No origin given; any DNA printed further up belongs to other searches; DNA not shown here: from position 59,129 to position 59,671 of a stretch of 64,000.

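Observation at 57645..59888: SAM-I riboswitch gating a ThrC-like / stand-alone NIL / MoaD-like trio: candidate thiocarboxylate route to homocysteine with an unassigned NIL component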

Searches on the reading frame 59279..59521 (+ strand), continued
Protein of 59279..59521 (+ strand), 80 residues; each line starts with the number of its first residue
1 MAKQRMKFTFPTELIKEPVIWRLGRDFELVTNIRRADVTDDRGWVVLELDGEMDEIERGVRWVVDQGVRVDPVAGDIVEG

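Call 34: find_related_loci(query=A2, collection=genome_contigs, flank=8000)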
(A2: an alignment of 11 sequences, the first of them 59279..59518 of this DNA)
Query A2 (80 aa) in genome_contigs; peptide patterns used: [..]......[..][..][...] (x = any residue, [..] = any of these).
495 stretches matched a pattern; 493 encode a relative of the query (tblastn E <= 1e-3); the best 80 are kept; 80 distinct loci.
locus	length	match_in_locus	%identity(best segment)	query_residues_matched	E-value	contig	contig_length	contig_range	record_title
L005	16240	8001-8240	85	1-80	2e-42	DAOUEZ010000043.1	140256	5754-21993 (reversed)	MAG TPA_asm: Dehalococcoidia bacterium isolate N9_412 k139_2067284, whole genome shotgun sequence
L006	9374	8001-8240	83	1-80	7e-42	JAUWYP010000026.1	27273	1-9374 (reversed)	MAG: Dehalococcoidia bacterium isolate CSMAG_2713 CSMAG_2713_k141_1084902_length_27273_cov_35.0000, whole genome shotgun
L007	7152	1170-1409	78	1-80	2e-39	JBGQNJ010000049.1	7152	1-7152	MAG: Dehalococcoidia bacterium isolate OBJ2_061818_130_50 k141_281161_length_7152_cov_8.0000, whole genome shotgun seque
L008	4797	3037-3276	78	1-80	2e-39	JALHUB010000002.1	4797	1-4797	MAG: Dehalococcoidia bacterium isolate PFL39 seq_32240, whole genome shotgun sequence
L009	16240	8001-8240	83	1-80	8e-39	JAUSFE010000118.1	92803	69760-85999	MAG: Dehalococcoidia bacterium isolate E14_maxbin.284_sub E14_k141_1567901, whole genome shotgun sequence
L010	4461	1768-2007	76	1-80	7e-39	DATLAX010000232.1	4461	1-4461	MAG TPA_asm: Dehalococcoidia bacterium isolate SMAG_U14283 k141_2564493, whole genome shotgun sequence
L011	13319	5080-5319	78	1-80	4e-38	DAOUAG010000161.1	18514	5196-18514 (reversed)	MAG TPA_asm: Dehalococcoidia bacterium isolate H62_633 k111_1111696, whole genome shotgun sequence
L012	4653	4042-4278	78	1-79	6e-38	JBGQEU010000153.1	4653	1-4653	MAG: Dehalococcoidia bacterium isolate OBJ2_061818_090_7 k141_434719_length_4653_cov_9.6817, whole genome shotgun sequen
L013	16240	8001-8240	73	1-80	8e-38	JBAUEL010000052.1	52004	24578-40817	MAG: Dehalococcoidia bacterium isolate MFD13097_ilm_asm_bin20 k127_100859, whole genome shotgun sequence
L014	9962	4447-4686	75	1-80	2e-37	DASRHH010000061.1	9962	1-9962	MAG TPA_asm: Dehalococcoidia bacterium isolate SMAG_U10079 k141_1194606, whole genome shotgun sequence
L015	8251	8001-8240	74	1-80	1e-37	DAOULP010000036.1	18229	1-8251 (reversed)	MAG TPA_asm: Dehalococcoidia bacterium isolate W31_46 k127_421388, whole genome shotgun sequence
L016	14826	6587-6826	78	1-80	2e-37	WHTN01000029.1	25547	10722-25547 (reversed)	MAG: Dehalococcoidia bacterium isolate Dino_bin38 NODE_2103_length_25547_cov_1.99894, whole genome shotgun sequence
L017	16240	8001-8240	78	1-80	2e-37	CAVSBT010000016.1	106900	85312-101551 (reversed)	MAG: uncultured Chloroflexia bacterium isolate MFD04408.bin.2.164 genome assembly, contig: contig_23503, whole genome sh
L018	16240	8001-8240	73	1-80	1e-37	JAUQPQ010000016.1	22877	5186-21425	MAG: Chloroflexota bacterium isolate JZ-1.bins.128.201901 NODE_1610_length_22877_cov_4.744527, whole genome shotgun sequ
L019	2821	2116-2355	80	1-80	4e-37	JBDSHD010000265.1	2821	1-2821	MAG: Dehalococcoidia bacterium isolate cluster1_bin.268 k127_3629501, whole genome shotgun sequence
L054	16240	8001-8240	70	1-80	8e-35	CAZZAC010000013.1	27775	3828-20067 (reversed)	MAG TPA_asm: uncultured Dehalococcoidales bacterium isolate binchicken_co196_122 genome assembly, contig: NODE_1985_leng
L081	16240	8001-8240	64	1-80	3e-33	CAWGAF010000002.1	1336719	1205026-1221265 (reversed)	MAG: uncultured Chloroflexia bacterium isolate MFD04408.bin.2.19 genome assembly, contig: contig_36051, whole genome sho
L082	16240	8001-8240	66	1-80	2e-33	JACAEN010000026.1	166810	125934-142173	MAG: Chloroflexota bacterium isolate L.E.CH.35 k119_778667, whole genome shotgun sequence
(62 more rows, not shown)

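Call 37: search_solved_structures(query=A1, max_evalue=10, show_alignments=5)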
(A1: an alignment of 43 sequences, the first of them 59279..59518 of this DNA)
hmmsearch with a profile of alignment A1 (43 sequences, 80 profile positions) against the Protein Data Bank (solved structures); distinct sequences matched with E-value up to 10: 18.
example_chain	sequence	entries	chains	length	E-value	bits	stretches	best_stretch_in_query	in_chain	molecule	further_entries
3dhx_A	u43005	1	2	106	1.1e-10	44.2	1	6-73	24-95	Methionine import ATP-binding protein metN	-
3dhw_C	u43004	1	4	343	1.6e-09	40.5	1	6-73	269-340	Methionine import ATP-binding protein metN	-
3tui_C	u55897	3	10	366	1.8e-09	40.3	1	6-73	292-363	Methionine import ATP-binding protein MetN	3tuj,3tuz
2qsw_A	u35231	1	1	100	1.2e-08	37.7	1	5-73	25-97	Methionine import ATP-binding protein metN 2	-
6cvl_C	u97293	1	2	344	2.9e-08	36.4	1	6-73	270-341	MetN nucleotide-binding subunit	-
2qrr_A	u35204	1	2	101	1.9e-07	33.8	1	6-73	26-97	Methionine import ATP-binding protein metN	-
3ced_A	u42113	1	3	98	1.2e-05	28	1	6-42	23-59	Methionine import ATP-binding protein metN 2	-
8j43_A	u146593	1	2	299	0.2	14.5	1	16-67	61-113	Beta-hydroxyacid dehydrogenase, 3-hydroxyisobutyrate dehydrogenase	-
1ndu_A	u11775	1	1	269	0.22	14.4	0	51-73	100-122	Subtilisin Savinase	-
1c9j_A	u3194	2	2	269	0.27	14.1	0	51-73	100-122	SERINE PROTEASE | Subtilisin Savinase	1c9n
1mpt_A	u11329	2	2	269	0.29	14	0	50-73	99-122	M-PROTEASE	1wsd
1ah2_A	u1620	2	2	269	0.29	14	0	50-73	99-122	SERINE PROTEASE PB92 | SUBTILISIN SAVINASE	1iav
1gci_A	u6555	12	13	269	0.29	14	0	50-73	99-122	SUBTILISIN | Subtilisin Savinase | SAVINASE (TM)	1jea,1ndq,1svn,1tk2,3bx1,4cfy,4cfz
5arb_A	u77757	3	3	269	0.29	14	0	50-73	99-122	SUBTILISIN SAVINASE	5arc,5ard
1z9b_A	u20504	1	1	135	0.6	13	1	32-77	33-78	Translation initiation factor IF-2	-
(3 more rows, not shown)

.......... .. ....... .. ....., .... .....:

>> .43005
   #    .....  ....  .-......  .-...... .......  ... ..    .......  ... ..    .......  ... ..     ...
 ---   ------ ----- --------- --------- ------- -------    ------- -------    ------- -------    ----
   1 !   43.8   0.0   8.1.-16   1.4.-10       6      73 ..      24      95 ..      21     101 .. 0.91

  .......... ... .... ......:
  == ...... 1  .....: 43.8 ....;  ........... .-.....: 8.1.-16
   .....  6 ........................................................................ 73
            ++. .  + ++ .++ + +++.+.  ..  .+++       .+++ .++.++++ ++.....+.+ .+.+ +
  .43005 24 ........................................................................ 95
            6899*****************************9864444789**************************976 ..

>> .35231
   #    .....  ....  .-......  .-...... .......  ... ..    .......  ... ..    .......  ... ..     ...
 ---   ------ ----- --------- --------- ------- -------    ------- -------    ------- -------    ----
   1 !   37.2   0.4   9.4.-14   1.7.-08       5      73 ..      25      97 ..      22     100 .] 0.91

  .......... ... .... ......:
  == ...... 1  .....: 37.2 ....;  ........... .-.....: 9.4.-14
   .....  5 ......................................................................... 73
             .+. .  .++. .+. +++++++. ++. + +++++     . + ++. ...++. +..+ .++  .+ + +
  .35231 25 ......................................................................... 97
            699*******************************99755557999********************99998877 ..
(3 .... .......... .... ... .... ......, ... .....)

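Call 38: find_homologous_proteins(query=A1, max_evalue=0.001)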
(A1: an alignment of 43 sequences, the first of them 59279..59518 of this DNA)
Query A1 (43 sequences) (80 aa, profile of the alignment): 7824 proteins with E <= 0.001 among 8000 candidates; the best 120 are listed.
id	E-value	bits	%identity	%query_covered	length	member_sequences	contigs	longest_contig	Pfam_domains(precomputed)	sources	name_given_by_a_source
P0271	3.2e-37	144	69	100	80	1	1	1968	PF09383.17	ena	-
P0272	3.7e-37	144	68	100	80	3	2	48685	PF09383.17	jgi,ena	-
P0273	3.8e-37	143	68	100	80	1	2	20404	PF09383.17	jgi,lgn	jgi:ABC-type methionine transport system ATPase subunit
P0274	4.0e-37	143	69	100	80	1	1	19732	PF09383.17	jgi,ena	-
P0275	5.2e-37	143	68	100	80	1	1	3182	PF09383.17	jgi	-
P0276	5.8e-37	143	70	100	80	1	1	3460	PF09383.17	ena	-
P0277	6.6e-37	143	68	100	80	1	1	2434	PF09383.17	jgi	-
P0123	7.1e-37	143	68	100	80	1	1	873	PF09383.17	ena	-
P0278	7.9e-37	142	70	100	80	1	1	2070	PF09383.17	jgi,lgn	-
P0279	8.1e-37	142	66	100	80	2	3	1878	PF09383.17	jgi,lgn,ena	-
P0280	8.2e-37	142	68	100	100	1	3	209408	PF09383.17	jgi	jgi:ABC-type methionine transport system ATPase subunit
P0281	8.4e-37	142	68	100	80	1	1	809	PF09383.17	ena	-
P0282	8.9e-37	142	66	100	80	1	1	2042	PF09383.17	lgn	-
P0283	9.1e-37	142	66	100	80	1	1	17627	PF09383.17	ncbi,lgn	ncbi:MAG: NIL domain-containing protein [Dehalococcoidales bacterium]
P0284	9.1e-37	142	66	100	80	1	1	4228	PF09383.17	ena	-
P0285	9.3e-37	142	65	100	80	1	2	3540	PF09383.17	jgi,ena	-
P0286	9.6e-37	142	61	100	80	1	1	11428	PF09383.17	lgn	-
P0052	1.0e-36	142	86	100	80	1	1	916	PF09383.17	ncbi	-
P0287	1.0e-36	142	-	-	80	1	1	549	PF09383.17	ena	-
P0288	1.0e-36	142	65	100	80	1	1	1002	PF09383.17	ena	-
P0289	1.1e-36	142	66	100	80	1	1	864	PF09383.17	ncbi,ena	-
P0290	1.1e-36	142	-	-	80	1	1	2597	PF09383.17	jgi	-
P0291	1.1e-36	142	-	-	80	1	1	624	PF09383.17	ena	-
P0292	1.1e-36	142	69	100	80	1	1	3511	PF09383.17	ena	-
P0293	1.2e-36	142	68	100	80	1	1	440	PF09383.17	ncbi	-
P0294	1.2e-36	142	70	100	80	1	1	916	PF09383.17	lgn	-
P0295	1.2e-36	142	65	100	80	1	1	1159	PF09383.17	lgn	-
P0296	1.2e-36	142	-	-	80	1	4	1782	PF09383.17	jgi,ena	-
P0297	1.3e-36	142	70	100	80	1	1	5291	PF09383.17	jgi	-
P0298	1.3e-36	142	66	100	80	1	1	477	PF09383.17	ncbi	-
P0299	1.3e-36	142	64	100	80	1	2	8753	PF09383.17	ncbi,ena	-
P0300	1.4e-36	142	-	-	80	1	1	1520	PF09383.17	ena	-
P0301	1.4e-36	142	69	100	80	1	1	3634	PF09383.17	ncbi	ncbi:MAG: NIL domain-containing protein [Dehalococcoidia bacterium]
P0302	1.4e-36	142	65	100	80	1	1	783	PF09383.17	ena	-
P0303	1.6e-36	141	-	-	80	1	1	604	PF09383.17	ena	-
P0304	1.6e-36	141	66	100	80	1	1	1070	PF09383.17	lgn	-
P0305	1.6e-36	141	65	100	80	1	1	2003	PF09383.17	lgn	-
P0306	1.7e-36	141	69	100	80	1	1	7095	PF09383.17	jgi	-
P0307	1.7e-36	141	69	100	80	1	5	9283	PF09383.17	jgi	jgi:ABC-type methionine transport system ATPase subunit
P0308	1.8e-36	141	64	100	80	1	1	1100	PF09383.17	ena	-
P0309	1.8e-36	141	70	100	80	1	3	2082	PF09383.17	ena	-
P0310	1.8e-36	141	65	100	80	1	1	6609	PF09383.17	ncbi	-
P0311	1.8e-36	141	65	100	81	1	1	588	PF09383.17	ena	-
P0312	1.8e-36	141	-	-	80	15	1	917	PF09383.17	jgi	-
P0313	1.8e-36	141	-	-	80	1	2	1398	PF09383.17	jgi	-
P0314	1.8e-36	141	69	100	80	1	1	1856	PF09383.17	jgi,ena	-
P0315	1.9e-36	141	68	100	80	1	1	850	PF09383.17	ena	-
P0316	1.9e-36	141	66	100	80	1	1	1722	PF09383.17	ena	-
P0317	2.0e-36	141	-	-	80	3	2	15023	PF09383.17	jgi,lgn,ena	-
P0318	2.0e-36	141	70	100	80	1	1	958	PF09383.17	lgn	-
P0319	2.1e-36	141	64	100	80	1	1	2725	PF09383.17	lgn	-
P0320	2.1e-36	141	68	100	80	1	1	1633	PF09383.17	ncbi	-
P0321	2.1e-36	141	68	100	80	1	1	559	PF09383.17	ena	-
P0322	2.1e-36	141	64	100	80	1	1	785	PF09383.17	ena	-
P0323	2.1e-36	141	70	100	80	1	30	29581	PF09383.17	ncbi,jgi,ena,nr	ncbi:MAG: FeS-binding protein [Chloroflexi bacterium CG_4_8_14_3_um_filter_45_15]|nr:MAG: FeS-bindin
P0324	2.2e-36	141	61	100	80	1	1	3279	PF09383.17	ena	-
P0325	2.2e-36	141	66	100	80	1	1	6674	PF09383.17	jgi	-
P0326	2.2e-36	141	70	100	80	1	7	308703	PF09383.17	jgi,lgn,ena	jgi:hypothetical protein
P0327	2.2e-36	141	66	100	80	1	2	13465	PF09383.17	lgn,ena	-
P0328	2.2e-36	141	68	100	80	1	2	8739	PF09383.17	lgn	-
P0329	2.3e-36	141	69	100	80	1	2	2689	PF09383.17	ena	-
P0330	2.3e-36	141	66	100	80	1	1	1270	PF09383.17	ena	-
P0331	2.3e-36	141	-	-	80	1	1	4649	PF09383.17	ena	-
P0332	2.3e-36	141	69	100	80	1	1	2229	PF09383.17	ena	-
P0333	2.4e-36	141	68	100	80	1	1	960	PF09383.17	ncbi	-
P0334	2.4e-36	141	-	-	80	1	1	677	PF09383.17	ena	-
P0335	2.4e-36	141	-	-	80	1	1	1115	PF09383.17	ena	-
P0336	2.5e-36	141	68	100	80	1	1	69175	PF09383.17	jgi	jgi:ABC-type methionine transport system ATPase subunit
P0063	2.5e-36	141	86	100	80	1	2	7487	PF09383.17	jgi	jgi:ABC-type methionine transport system ATPase subunit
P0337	2.6e-36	141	64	100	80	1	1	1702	PF09383.17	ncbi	-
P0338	2.9e-36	141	-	-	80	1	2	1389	PF09383.17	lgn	-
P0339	2.9e-36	141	63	100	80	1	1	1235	PF09383.17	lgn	-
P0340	3.0e-36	141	68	100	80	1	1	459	PF09383.17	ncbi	-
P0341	3.0e-36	141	80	100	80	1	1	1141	PF09383.17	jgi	jgi:hypothetical protein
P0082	3.1e-36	141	84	100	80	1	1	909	PF09383.17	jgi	-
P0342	3.1e-36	141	69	100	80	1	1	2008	PF09383.17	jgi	jgi:hypothetical protein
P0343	3.1e-36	141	65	100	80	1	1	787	PF09383.17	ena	-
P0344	3.2e-36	141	63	100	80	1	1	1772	PF09383.17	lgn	-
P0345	3.2e-36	140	-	-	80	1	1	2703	PF09383.17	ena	-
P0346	3.3e-36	140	66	100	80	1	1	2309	PF09383.17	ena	-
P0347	3.3e-36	140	66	100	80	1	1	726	PF09383.17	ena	-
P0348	3.3e-36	140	-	-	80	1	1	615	PF09383.17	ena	-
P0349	3.3e-36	140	66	100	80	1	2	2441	PF09383.17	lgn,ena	-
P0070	3.4e-36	140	84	100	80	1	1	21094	PF09383.17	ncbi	-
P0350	3.4e-36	140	-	-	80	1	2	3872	PF09383.17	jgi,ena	-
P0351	3.4e-36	140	71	100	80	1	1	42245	PF09383.17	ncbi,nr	ncbi:MAG: NIL domain-containing protein [Chloroflexi bacterium]|nr:NIL domain-containing protein [Ch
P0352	3.4e-36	140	66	100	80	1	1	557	PF09383.17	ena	-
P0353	3.6e-36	140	-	-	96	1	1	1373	PF09383.17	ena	-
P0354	3.6e-36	140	68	100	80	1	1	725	PF09383.17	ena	-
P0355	3.6e-36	140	-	-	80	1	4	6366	PF09383.17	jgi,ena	-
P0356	3.6e-36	140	65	100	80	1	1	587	PF09383.17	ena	-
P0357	3.7e-36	140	68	100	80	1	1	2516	PF09383.17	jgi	jgi:hypothetical protein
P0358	3.8e-36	140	70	100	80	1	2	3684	PF09383.17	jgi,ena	jgi:hypothetical protein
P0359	3.8e-36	140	69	100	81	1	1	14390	PF09383.17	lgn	-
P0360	3.9e-36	140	66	100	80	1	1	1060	PF09383.17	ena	-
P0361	3.9e-36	140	70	100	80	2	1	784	PF09383.17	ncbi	-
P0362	3.9e-36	140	70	100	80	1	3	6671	PF09383.17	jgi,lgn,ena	-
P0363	3.9e-36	140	61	100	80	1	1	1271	PF09383.17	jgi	-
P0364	3.9e-36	140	66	100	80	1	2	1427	PF09383.17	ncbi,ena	-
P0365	4.0e-36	140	69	100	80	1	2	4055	PF09383.17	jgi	-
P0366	4.0e-36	140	70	100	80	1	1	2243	PF09383.17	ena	-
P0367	4.1e-36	140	69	100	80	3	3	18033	PF09383.17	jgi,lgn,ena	jgi:hypothetical protein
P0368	4.1e-36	140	66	100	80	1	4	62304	PF09383.17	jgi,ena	-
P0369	4.1e-36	140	66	100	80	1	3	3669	PF09383.17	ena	-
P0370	4.2e-36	140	64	100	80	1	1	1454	PF09383.17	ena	-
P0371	4.2e-36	140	65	100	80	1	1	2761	PF09383.17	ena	-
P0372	4.2e-36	140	68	100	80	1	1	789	PF09383.17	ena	-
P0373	4.4e-36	140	65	100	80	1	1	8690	PF09383.17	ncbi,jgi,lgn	-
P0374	4.4e-36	140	-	-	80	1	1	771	PF09383.17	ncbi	-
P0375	4.4e-36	140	66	100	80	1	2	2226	PF09383.17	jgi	jgi:hypothetical protein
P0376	4.4e-36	140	-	-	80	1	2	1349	PF09383.17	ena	-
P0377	4.4e-36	140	-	-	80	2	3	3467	PF09383.17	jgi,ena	-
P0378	4.5e-36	140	66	100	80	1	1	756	PF09383.17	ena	-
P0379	4.5e-36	140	69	100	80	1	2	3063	PF09383.17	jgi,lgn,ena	-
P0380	4.5e-36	140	-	-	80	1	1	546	PF09383.17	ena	-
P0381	4.5e-36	140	65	100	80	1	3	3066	PF09383.17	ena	-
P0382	4.5e-36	140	-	-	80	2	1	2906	PF09383.17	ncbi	-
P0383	4.6e-36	140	-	-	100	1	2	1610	PF09383.17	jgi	-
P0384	4.7e-36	140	66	100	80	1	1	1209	PF09383.17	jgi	jgi:ABC-type methionine transport system ATPase subunit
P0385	4.7e-36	140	73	100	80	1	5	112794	PF09383.17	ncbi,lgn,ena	-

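Call 49: search_protein_families(library=pfam, proteins=[L081:9439-10503:+, L081:8246-9406:+, L054:9422-9823:+, L082:8265-9275:+, L082:9331-9615:+, L003:10538-11629:+, L002:17502-18611:+, L002:14861-16012:+, L002:10624-10869:+], max_evalue=0.001)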
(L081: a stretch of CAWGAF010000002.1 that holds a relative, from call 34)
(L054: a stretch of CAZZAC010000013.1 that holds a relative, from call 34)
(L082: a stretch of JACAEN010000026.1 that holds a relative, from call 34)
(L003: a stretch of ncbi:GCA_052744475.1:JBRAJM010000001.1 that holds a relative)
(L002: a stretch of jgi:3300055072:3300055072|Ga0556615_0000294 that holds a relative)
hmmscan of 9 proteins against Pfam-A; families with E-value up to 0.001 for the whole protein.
L081:9439-10503:+ (354 aa): 2 families
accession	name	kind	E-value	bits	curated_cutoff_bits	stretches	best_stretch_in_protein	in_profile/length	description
PF02769.27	AIRS_C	-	3.1e-19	70.1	23.1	1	163-322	1-151/156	AIR synthase related protein, C-terminal domain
PF00586.29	AIRS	-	3.7e-10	40.7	24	1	42-149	3-110/112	AIR synthase related protein, N-terminal domain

L081:8246-9406:+ (386 aa): 4 families
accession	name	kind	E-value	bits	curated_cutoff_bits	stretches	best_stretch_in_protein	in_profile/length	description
PF00266.25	Aminotran_5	-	1.3e-90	304.5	21.5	1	4-365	1-370/371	Aminotransferase class-V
PF01041.23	DegT_DnrJ_EryC1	-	5.2e-09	36.2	19.8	1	50-182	29-151/360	DegT/DnrJ/EryC1/StrS aminotransferase family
PF01212.27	Beta_elim_lyase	-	2.2e-08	34.2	27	1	61-202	46-199/288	Beta-eliminating lyase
PF01053.26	Cys_Met_Meta_PP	-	1.3e-05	24.4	27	1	30-202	37-198/381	Cys/Met metabolism PLP-dependent enzyme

L054:9422-9823:+ (133 aa): 1 family
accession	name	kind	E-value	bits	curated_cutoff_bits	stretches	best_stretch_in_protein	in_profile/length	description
PF01592.21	NifU_N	-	1.9e-52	177.2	22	1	8-128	2-125/127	NifU-like N terminal domain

L082:8265-9275:+ (336 aa): 2 families
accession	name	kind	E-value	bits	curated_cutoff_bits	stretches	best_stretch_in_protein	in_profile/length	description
PF00899.27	ThiF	-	5.2e-77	258.6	28.1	1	4-239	1-237/238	ThiF family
PF01488.26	Shikimate_DH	-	0.00013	22.4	24.3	1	19-67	8-56/138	Shikimate / quinate 5-dehydrogenase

L082:9331-9615:+ (94 aa): 0 families

L003:10538-11629:+ (363 aa): 2 families
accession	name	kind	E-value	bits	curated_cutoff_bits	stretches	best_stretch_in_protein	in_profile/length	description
PF00899.27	ThiF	-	1.4e-78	263.8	28.1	1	102-335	1-237/238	ThiF family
PF02597.26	ThiS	-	1.2e-14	55.1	22.5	1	5-91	1-76/76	ThiS family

L002:17502-18611:+ (369 aa): 2 families
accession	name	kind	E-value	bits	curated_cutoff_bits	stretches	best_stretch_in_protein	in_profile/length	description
PF00899.27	ThiF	-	2.5e-82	276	28.1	1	102-335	1-237/238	ThiF family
PF02597.26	ThiS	-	1.2e-14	55.1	22.5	1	5-91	1-76/76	ThiS family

L002:14861-16012:+ (383 aa): 1 family
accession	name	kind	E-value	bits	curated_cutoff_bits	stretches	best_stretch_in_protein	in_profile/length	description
PF02690.20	Na_Pi_cotrans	-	4.2e-08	33.8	29.1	1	226-324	2-91/137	Na+/Pi-cotransporter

L002:10624-10869:+ (81 aa): 0 families

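Call 61: predict_structure(alignment_id=A3)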
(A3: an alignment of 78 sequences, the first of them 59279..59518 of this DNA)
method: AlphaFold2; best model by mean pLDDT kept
length: 80 residues; sequences in the alignment: 78
mean_pLDDT: 90.1   pTM: 0.80
mean pLDDT of the five models: 90.1, 88.1, 86.0, 85.7, 75.9
residues with pLDDT >= 90: 62; 70-90: 12; 50-70: 3; < 50: 3
segments of 3 or more residues with pLDDT < 50: 78-80
pLDDT, mean of each block of 10 residues (from residue 1): 93 91 95 91 92 97 97 65
secondary structure, 60 per line:
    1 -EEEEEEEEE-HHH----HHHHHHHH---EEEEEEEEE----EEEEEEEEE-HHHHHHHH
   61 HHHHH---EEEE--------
elements in order: E2-10 H19-26 E30-38 E43-51 H53-65 E69-72

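Call 63: find_related_loci(query=P0184, collection=metagenome_contigs, flank=6000)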
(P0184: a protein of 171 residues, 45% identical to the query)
Query P0184 (171 aa) in metagenome_contigs; peptide patterns used: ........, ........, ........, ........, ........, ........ (x = any residue, [..] = any of these).
477 stretches matched a pattern; 1 encode a relative of the query (tblastn E <= 1e-3); 1 distinct loci.
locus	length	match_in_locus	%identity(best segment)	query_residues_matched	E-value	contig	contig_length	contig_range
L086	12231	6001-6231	35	96-171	3e-12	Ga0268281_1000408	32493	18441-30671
